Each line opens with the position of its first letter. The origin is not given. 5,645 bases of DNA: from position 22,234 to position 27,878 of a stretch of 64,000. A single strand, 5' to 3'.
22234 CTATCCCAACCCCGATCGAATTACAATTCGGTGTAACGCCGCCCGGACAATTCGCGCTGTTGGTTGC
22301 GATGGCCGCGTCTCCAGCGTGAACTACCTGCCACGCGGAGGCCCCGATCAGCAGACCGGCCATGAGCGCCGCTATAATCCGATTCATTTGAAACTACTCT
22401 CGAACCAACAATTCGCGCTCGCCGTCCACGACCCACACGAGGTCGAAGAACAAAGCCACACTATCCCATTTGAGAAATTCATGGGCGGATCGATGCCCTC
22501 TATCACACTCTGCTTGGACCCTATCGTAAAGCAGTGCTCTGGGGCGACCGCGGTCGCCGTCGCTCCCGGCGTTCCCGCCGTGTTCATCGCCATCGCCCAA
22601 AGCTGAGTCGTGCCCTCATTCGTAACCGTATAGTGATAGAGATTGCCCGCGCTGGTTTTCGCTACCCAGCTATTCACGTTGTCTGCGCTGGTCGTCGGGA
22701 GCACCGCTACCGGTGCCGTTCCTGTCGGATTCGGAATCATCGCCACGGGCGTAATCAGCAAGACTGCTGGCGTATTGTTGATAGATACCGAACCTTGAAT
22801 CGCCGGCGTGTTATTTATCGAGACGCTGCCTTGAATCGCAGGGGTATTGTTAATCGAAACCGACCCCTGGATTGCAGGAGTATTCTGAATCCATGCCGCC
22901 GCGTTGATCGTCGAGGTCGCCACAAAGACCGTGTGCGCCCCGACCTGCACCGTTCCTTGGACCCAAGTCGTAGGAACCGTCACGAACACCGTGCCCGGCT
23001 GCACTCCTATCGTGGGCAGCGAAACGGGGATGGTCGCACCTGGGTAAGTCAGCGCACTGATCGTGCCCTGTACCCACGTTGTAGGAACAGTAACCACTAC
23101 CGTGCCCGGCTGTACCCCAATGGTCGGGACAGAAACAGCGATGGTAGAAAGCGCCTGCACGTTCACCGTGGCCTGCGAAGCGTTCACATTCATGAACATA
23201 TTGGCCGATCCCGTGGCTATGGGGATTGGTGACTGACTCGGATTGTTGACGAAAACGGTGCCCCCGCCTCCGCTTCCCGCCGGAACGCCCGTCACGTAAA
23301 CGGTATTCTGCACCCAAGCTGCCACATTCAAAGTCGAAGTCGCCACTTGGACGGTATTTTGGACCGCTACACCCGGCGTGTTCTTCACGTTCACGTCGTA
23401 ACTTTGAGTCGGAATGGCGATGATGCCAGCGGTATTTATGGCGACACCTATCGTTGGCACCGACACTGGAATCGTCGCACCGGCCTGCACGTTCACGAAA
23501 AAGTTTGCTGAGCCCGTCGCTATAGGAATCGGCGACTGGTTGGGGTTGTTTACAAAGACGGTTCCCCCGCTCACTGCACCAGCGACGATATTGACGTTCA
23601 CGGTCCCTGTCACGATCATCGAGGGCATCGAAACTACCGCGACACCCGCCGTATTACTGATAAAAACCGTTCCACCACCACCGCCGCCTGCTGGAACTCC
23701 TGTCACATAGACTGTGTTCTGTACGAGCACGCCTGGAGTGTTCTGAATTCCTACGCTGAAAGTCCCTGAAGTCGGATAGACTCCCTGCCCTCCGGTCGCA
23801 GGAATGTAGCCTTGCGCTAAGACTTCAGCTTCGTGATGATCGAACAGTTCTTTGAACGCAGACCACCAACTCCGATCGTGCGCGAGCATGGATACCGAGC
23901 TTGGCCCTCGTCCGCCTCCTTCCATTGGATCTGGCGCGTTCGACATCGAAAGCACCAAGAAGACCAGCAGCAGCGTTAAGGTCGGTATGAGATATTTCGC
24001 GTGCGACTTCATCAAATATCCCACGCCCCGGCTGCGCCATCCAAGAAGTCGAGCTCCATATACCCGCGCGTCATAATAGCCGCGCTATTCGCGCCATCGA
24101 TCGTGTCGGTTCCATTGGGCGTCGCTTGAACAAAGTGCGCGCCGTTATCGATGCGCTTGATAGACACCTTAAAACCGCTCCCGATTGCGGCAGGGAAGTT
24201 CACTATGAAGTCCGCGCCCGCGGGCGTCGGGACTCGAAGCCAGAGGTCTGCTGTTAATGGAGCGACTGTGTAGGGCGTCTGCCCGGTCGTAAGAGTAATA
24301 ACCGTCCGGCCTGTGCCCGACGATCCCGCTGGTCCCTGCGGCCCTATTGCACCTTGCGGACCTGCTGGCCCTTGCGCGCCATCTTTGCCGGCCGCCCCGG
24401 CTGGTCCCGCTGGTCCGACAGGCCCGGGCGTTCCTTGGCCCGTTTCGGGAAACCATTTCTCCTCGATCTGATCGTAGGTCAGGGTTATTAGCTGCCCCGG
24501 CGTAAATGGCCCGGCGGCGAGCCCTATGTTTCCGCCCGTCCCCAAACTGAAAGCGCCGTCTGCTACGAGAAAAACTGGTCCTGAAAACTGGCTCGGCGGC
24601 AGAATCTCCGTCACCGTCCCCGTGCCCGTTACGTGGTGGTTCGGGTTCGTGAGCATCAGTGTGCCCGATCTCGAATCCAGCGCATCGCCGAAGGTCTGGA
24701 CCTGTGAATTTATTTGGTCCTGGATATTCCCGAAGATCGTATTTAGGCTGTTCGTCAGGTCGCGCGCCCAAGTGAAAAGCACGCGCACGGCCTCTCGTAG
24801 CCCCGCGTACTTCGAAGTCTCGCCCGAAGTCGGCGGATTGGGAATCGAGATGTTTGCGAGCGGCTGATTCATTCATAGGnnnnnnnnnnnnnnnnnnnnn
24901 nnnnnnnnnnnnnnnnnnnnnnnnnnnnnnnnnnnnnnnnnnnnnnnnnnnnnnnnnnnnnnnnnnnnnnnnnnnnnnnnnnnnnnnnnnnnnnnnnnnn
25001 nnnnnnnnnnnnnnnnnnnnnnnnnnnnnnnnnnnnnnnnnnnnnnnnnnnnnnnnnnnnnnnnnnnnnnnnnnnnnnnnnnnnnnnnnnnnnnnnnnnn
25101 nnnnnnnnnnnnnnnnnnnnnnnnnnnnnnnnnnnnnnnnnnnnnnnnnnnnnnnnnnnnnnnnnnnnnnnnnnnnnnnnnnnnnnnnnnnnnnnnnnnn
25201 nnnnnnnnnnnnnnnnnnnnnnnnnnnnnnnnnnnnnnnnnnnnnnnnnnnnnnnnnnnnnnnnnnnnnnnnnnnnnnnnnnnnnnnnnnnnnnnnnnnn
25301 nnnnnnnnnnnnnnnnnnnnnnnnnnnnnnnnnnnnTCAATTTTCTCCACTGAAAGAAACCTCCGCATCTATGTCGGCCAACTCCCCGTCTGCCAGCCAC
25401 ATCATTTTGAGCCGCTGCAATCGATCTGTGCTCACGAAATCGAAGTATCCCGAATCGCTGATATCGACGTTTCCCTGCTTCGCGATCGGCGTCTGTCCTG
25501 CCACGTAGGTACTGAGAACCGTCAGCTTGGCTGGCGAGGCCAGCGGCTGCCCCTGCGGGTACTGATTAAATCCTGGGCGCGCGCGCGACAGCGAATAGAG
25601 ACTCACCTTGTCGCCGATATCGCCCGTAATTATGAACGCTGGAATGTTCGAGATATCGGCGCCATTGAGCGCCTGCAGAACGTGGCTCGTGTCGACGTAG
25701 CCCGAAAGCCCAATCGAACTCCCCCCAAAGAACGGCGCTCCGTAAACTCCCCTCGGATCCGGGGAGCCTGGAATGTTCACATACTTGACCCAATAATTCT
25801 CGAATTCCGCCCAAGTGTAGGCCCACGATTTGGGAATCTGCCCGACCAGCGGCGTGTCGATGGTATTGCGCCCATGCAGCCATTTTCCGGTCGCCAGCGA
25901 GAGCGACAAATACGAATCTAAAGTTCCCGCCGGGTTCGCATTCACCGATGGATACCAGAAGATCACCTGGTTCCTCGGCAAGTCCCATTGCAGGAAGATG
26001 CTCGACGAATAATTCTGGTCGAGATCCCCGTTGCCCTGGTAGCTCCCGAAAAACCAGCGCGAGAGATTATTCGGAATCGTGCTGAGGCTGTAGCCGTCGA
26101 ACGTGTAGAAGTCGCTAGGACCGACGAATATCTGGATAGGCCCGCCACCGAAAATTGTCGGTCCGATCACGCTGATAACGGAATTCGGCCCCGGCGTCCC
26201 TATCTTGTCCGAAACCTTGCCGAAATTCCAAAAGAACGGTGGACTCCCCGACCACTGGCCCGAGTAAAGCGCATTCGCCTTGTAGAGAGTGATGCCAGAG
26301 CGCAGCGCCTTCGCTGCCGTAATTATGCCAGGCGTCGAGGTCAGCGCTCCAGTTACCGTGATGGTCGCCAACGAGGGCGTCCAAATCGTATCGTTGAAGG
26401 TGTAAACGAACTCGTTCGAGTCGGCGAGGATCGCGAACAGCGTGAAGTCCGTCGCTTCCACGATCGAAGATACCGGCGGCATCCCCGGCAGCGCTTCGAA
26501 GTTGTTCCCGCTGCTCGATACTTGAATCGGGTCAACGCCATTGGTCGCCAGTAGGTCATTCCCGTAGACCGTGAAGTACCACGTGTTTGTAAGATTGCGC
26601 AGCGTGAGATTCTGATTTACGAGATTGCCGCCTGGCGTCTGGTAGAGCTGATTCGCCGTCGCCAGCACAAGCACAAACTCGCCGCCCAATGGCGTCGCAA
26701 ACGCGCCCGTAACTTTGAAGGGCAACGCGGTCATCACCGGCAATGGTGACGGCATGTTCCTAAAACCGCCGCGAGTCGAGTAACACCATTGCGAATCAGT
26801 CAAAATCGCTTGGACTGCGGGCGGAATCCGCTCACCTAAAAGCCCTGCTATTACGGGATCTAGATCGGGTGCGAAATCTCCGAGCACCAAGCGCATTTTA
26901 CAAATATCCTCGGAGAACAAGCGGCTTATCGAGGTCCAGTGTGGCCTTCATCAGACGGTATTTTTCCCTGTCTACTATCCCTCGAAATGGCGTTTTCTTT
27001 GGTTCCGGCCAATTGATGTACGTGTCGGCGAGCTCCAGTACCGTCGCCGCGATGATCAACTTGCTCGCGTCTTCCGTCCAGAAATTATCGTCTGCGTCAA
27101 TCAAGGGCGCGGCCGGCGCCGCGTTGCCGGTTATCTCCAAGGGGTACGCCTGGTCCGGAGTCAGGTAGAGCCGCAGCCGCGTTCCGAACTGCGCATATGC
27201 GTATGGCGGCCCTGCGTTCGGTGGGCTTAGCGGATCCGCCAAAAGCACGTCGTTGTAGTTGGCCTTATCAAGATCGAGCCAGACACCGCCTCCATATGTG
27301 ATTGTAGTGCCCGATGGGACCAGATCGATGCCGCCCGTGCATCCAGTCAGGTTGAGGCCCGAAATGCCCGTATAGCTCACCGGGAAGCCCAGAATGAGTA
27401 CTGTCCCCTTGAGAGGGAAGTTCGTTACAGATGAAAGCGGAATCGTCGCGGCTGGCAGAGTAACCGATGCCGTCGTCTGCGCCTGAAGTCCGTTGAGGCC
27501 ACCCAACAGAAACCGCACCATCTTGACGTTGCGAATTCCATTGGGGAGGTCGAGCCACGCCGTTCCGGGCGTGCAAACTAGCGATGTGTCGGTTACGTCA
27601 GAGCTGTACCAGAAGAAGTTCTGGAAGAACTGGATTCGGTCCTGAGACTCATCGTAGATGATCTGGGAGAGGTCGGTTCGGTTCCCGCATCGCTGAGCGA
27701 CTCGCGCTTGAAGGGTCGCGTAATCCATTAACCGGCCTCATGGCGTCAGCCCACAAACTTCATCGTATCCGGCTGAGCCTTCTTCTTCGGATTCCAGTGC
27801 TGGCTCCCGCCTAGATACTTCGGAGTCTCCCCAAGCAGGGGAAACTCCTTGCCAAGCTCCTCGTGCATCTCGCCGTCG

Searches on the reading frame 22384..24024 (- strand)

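Call 30: search_protein_families(library=pfam, proteins=[window:22384-24024:-], max_evalue=0.01)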
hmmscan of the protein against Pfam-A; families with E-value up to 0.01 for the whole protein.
window:22384-24024:- (546 aa): 1 family
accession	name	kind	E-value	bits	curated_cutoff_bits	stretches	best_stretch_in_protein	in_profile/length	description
PF06346.17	Drf_FH1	-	0.0017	18.6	40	1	357-435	11-92/157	Formin Homology Region 1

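Call 72: search_protein_families(library=phrogs, proteins=[window:22384-24024:-], max_evalue=0.001)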
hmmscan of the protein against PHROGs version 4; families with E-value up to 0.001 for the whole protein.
window:22384-24024:- (546 aa): 0 families

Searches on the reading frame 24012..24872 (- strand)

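Call 58: search_protein_families(library=pfam, proteins=[window:24012-24872:-], max_evalue=0.05)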
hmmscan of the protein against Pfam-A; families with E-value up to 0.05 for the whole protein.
window:24012-24872:- (286 aa): 1 family
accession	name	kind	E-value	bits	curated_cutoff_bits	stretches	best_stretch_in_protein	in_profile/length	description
PF01391.23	Collagen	-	1.5e-05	25.1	27.2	1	146-187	6-47/60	Collagen triple helix repeat (20 copies)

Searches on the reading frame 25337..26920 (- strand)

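Call 30: search_protein_families(library=pfam, proteins=[window:25337-26920:-], max_evalue=0.01)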
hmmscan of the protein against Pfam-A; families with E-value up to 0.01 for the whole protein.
window:25337-26920:- (527 aa): 0 families

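Call 72: search_protein_families(library=phrogs, proteins=[window:25337-26920:-], max_evalue=0.001)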
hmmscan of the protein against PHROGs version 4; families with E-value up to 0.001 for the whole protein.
window:25337-26920:- (527 aa): 1 family
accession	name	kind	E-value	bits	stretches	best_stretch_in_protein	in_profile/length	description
phrog_3287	-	head and packaging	1.1e-18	68.4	1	50-505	38-500/524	virion structural protein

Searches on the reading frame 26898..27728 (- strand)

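Call 30: search_protein_families(library=pfam, proteins=[window:26898-27728:-], max_evalue=0.01)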
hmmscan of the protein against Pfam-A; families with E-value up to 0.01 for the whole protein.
window:26898-27728:- (276 aa): 1 family
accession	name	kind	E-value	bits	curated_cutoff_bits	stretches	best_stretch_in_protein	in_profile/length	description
PF24175.2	SU10_adaptor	-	1.1e-07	33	27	1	1-229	1-147/194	SU10 adaptor protein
